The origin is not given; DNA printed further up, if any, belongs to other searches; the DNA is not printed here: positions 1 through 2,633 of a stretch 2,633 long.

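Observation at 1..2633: Window lies wholly inside a giant TcB/SpvB-family RHS toxin gene, with both ends and all partner genes off-window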

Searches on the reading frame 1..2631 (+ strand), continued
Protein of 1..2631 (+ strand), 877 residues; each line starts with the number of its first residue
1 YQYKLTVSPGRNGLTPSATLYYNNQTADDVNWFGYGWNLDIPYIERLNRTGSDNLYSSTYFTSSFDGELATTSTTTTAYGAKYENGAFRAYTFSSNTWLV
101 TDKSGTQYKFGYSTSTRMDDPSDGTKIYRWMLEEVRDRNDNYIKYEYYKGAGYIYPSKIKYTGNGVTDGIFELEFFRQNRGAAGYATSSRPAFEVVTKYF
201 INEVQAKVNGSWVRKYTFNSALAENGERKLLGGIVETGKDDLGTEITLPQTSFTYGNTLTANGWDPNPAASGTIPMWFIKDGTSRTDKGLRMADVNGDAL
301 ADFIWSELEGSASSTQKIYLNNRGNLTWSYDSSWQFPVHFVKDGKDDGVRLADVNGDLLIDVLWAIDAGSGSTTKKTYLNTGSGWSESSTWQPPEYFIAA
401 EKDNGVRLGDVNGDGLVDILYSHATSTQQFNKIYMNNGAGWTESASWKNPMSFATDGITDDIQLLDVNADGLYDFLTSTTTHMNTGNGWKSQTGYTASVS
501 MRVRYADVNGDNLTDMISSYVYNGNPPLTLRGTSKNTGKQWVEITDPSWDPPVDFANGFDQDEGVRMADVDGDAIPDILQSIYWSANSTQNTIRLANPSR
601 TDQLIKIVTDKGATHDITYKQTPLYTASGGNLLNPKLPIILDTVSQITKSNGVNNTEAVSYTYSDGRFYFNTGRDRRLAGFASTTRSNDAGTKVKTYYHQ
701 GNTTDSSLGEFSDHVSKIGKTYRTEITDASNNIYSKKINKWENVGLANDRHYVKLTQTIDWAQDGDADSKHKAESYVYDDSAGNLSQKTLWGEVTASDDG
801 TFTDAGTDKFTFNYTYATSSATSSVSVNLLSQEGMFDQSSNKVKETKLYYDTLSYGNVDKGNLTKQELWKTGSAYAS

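Call 14: find_encoding_contigs(protein=P0104, flank=10000, max_places=2)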
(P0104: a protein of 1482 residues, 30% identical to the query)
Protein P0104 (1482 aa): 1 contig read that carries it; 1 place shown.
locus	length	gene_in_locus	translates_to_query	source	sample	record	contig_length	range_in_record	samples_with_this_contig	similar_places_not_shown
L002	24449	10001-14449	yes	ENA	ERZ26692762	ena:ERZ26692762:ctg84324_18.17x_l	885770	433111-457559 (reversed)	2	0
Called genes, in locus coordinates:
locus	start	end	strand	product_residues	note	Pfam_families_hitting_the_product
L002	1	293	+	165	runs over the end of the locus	PF24722:DUF7674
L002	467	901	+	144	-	-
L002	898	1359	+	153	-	-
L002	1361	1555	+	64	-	-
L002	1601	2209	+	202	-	-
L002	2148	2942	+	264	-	-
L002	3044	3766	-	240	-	-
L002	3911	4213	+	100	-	-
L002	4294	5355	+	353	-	PF25023:TEN_YD-shell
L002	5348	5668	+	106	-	-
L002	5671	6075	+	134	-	-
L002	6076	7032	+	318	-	PF25023:TEN_YD-shell (weak), PF15605:Ntox28 (weak)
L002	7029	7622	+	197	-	PF02985:HEAT (faint), PF13646:HEAT_2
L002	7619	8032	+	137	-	PF25023:TEN_YD-shell (weak)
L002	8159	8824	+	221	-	-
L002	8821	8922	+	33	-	-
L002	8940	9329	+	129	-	-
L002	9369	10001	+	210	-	-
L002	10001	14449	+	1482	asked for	PF13517:FG-GAP_3, PF12256:TcdB_toxin_midN, PF05593:RHS_repeat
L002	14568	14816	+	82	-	-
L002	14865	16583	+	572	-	-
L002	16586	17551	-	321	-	-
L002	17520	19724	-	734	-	PF01935:DUF87, PF05872:HerA_C (faint)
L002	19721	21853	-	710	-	-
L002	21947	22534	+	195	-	-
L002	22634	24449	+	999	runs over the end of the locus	PF00801:PKD (weak), PF18911:PKD_4 (weak)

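Call 15: find_encoding_contigs(protein=P0062, flank=10000, max_places=2)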
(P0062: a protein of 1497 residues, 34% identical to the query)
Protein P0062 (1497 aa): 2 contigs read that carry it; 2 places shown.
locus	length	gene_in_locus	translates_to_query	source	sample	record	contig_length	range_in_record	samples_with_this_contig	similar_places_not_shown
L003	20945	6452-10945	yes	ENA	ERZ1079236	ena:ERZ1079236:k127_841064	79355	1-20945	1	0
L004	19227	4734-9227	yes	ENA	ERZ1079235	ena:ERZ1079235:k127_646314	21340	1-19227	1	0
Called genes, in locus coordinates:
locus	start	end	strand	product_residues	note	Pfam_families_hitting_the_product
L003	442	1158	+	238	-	-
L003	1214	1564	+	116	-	PF13730:HTH_36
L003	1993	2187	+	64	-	-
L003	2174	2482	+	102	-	PF05016:ParE_toxin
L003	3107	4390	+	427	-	PF01935:DUF87 (weak)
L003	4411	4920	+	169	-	-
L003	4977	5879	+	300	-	PF13814:Replic_Relax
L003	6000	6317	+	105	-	-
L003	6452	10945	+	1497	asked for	PF03534:SpvB, PF01839:FG-GAP (faint), PF13517:FG-GAP_3 (weak), PF05593:RHS_repeat (weak)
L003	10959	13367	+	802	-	PF13385:Laminin_G_3, PF25023:TEN_YD-shell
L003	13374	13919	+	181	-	-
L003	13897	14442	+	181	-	PF05656:DUF805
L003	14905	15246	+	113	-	PF12599:DUF3768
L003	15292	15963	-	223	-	PF02586:SRAP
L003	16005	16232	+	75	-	-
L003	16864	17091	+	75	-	-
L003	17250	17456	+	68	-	PF05930:Phage_AlpA (weak)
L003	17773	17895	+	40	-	-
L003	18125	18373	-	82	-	-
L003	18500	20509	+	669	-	PF13827:DUF4189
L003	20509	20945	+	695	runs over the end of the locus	PF10412:TrwB_AAD_bind (faint)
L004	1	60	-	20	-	?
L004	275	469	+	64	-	-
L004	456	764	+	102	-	PF05016:ParE_toxin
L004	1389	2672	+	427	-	PF01935:DUF87 (weak)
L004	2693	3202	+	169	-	-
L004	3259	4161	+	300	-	PF13814:Replic_Relax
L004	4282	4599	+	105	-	-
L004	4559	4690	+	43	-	-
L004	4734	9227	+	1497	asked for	PF03534:SpvB, PF01839:FG-GAP (faint), PF13517:FG-GAP_3 (weak), PF05593:RHS_repeat (weak)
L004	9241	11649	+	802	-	PF13385:Laminin_G_3, PF25023:TEN_YD-shell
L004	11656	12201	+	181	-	-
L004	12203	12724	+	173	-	PF05656:DUF805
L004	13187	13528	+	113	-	PF12599:DUF3768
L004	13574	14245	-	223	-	PF02586:SRAP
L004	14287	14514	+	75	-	-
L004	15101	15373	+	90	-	-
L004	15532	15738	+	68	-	PF05930:Phage_AlpA (weak)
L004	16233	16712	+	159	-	-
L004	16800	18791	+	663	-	PF13827:DUF4189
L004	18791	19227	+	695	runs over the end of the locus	PF10412:TrwB_AAD_bind (faint)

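Call 17: find_encoding_contigs(protein=P0002, flank=10000, max_places=2)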
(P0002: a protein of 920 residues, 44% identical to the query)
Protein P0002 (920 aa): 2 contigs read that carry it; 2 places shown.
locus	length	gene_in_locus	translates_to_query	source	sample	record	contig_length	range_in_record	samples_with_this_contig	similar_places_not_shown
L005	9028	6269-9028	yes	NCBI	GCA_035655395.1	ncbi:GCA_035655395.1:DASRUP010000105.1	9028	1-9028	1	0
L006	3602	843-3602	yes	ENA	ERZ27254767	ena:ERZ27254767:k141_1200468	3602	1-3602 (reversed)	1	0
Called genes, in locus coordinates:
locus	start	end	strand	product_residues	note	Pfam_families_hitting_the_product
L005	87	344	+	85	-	-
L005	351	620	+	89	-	PF15738:YafQ_toxin, PF05016:ParE_toxin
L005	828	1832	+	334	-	-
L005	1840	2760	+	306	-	-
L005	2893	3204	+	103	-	-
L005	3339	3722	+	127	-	-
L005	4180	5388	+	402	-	PF08309:LVIVD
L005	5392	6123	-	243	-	PF01978:TrmB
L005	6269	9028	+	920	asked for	PF03534:SpvB, PF01839:FG-GAP (faint), PF13517:FG-GAP_3, PF12256:TcdB_toxin_midN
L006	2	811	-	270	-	?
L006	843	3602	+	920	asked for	PF03534:SpvB, PF01839:FG-GAP (faint), PF13517:FG-GAP_3, PF12256:TcdB_toxin_midN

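Call 18: find_encoding_contigs(protein=P0025, flank=10000, max_places=2)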
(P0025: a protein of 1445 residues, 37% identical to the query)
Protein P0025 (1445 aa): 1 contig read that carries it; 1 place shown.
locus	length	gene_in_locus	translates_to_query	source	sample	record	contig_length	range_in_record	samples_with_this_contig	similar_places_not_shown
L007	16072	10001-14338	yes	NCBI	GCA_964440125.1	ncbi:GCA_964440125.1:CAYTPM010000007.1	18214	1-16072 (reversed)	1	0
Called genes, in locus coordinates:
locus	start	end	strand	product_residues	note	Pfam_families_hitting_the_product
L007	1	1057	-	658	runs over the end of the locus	PF03030:H_PPase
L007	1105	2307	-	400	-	PF08529:NusA_N, PF00575:S1 (weak), PF13184:KH_NusA_1st, PF26594:KH_NusA_2nd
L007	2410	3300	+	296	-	-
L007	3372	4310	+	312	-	PF02661:Fic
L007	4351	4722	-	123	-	-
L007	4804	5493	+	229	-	PF22769:DCD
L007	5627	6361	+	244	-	PF01386:Ribosomal_L25p, PF14693:Ribosomal_TL5_C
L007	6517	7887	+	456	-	PF13406:SLT_2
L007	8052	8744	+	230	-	PF13413:HTH_25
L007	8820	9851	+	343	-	PF00154:RecA_N, PF06745:ATPase (weak), PF08423:Rad51, PF21096:RecA_C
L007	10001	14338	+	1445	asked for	PF01839:FG-GAP (faint), PF03534:SpvB, PF13517:FG-GAP_3 (weak), PF25023:TEN_YD-shell, PF05593:RHS_repeat (weak)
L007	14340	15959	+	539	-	PF25788:Ig_Rha78A_N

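Call 25: find_encoding_contigs(protein=P0039, flank=10000, max_places=1)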
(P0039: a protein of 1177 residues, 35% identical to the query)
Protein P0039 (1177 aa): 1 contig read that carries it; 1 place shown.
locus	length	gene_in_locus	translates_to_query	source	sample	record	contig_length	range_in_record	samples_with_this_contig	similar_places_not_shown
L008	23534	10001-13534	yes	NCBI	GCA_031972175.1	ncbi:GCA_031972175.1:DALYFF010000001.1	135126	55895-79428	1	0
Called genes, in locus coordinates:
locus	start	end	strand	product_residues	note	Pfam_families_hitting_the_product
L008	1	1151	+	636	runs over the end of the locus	PF00012:HSP70, PF06723:MreB_Mbl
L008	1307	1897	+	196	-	-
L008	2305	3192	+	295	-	PF01073:3Beta_HSD (weak), PF01370:Epimerase, PF16363:GDP_Man_Dehyd (weak)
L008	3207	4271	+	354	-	PF01408:GFO_IDH_MocA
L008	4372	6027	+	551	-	PF01443:Viral_helicase1 (faint), PF05970:PIF1, PF13245:AAA_19, PF13401:AAA_22 (weak), PF13604:AAA_30, PF21530:Pif1_2B_dom, PF14493:HTH_40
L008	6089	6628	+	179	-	PF01625:PMSR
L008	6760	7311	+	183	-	-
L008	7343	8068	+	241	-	PF08713:DNA_alkylation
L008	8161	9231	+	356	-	PF00226:DnaJ, PF01556:DnaJ_C, PF00684:DnaJ_CXXCXGXG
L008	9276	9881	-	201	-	PF02578:Cu-oxidase_4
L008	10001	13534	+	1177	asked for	PF13517:FG-GAP_3 (faint)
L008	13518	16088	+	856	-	PF25023:TEN_YD-shell, PF05593:RHS_repeat (weak), PF25023:TEN_YD-shell, PF13265:DUF4056 (faint)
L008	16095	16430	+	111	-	-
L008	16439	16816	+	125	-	-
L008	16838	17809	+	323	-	-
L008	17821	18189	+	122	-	-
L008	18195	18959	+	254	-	PF05675:DUF817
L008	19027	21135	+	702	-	PF02518:HATPase_c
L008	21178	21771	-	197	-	-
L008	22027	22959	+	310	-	-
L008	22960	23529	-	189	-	-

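Call 26: find_encoding_contigs(protein=P0037, flank=10000, max_places=1)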
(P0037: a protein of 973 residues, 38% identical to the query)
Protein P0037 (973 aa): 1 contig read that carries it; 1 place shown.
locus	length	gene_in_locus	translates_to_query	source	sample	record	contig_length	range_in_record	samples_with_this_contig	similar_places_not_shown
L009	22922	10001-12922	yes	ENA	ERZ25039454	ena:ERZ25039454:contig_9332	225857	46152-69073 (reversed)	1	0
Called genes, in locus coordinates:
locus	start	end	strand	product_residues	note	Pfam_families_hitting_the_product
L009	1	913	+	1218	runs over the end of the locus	PF01471:PG_binding_1 (weak), PF10342:Kre9_KNH (weak)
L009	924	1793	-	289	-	PF10672:Methyltrans_SAM, PF03602:Cons_hypoth95 (weak)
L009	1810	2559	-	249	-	PF08032:SpoU_sub_bind, PF00588:SpoU_methylase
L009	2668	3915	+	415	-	-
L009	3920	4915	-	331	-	PF01207:Dus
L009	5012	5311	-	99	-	-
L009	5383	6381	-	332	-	PF10343:Q_salvage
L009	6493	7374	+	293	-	PF03476:MOSC_N, PF03473:MOSC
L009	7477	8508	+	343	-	PF11495:TrmB_EBD_N (faint), PF13091:PLDc_2, PF00614:PLDc (faint), PF13091:PLDc_2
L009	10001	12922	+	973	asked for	PF03534:SpvB, PF01839:FG-GAP (faint), PF13517:FG-GAP_3, PF12256:TcdB_toxin_midN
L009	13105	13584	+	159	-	PF05593:RHS_repeat (faint)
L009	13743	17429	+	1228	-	PF25023:TEN_YD-shell (weak), PF05593:RHS_repeat (weak), PF25023:TEN_YD-shell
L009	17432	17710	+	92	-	-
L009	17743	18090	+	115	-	-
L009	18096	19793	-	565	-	PF00239:Resolvase, PF07508:Recombinase, PF13408:Zn_ribbon_recom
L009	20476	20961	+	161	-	-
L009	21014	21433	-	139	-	-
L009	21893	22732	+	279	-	PF15526:Ntox21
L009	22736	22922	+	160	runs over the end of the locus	-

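Call 32: search_protein_families(library=ncbifam, proteins=[L003:10959-13364:+, L008:13518-16085:+, L009:13743-17426:+, L002:14865-16580:+, L007:14340-15956:+, L002:4294-5352:+, L002:6076-7029:+], max_evalue=0.01)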
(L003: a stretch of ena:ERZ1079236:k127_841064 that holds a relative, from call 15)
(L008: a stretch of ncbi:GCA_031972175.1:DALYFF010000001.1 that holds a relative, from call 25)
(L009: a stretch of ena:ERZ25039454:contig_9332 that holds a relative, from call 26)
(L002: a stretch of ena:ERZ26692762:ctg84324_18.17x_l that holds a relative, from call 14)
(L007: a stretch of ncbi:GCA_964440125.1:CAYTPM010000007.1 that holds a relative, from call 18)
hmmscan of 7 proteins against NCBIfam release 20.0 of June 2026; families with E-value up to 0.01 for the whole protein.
L003:10959-13364:+ (802 aa): 2 families
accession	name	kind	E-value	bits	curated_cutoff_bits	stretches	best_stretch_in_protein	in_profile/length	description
TIGR03696.1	Rhs_assc_core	domain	3.3e-14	53.2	32.5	1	510-600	1-75/76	RHS repeat-associated core domain-containing protein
NF052521.1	TafC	equivalog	3.5e-10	39.5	410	1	34-261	150-363/373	TafC family fimbrial protein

L008:13518-16085:+ (856 aa): 3 families
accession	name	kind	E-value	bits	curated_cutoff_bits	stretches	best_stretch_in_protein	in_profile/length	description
TIGR01643.1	YD_repeat_2x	repeat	2e-21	75.6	15.8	1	160-190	1-31/42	YD repeat-containing protein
TIGR03696.1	Rhs_assc_core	domain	8e-17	61.5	32.5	1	568-654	1-75/76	RHS repeat-associated core domain-containing protein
NF041261.1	RHS_core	equivalog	1.8e-13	49.3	2000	2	108-410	450-738/1261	RHS element core protein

L009:13743-17426:+ (1228 aa): 4 families
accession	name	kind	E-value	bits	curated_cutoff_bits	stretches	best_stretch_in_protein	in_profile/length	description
TIGR01643.1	YD_repeat_2x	repeat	1.3e-16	60.3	15.8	3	58-93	1-36/42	YD repeat-containing protein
TIGR03696.1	Rhs_assc_core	domain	3.9e-15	56.1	32.5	1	934-1022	1-75/76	RHS repeat-associated core domain-containing protein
NF008360.0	PRK11150.1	equivalog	0.00081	18.7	452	0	451-502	210-261/310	ADP-glyceromanno-heptose 6-epimerase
NF051481.1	EbrA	exception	0.0014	19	160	0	479-508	46-75/104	SMR family multidrug efflux transporter EbrA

L002:14865-16580:+ (572 aa): 0 families

L007:14340-15956:+ (539 aa): 2 families
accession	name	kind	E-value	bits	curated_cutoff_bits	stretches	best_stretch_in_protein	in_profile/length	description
NF041572.1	rhamnosid_Flavobac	equivalog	2e-10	39.4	1800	1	378-481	27-128/946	alpha-L-rhamnosidase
NF041573.1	rhamnosid_Stmyc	equivalog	3.1e-07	28.6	1720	1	389-481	17-105/1028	alpha-L-rhamnosidase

L002:4294-5352:+ (353 aa): 2 families
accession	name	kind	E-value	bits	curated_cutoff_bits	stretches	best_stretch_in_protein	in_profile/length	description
TIGR03696.1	Rhs_assc_core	domain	3.8e-21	75.4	32.5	1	67-144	1-75/76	RHS repeat-associated core domain-containing protein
NF041261.1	RHS_core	equivalog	1e-05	23.5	2000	1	41-144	1158-1260/1261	RHS element core protein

L002:6076-7029:+ (318 aa): 2 families
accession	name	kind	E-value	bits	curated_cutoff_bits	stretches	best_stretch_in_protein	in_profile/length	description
TIGR03696.1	Rhs_assc_core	domain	2e-21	76.2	32.5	1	37-114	1-75/76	RHS repeat-associated core domain-containing protein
NF041261.1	RHS_core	equivalog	0.0035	15.2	2000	1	27-114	1174-1260/1261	RHS element core protein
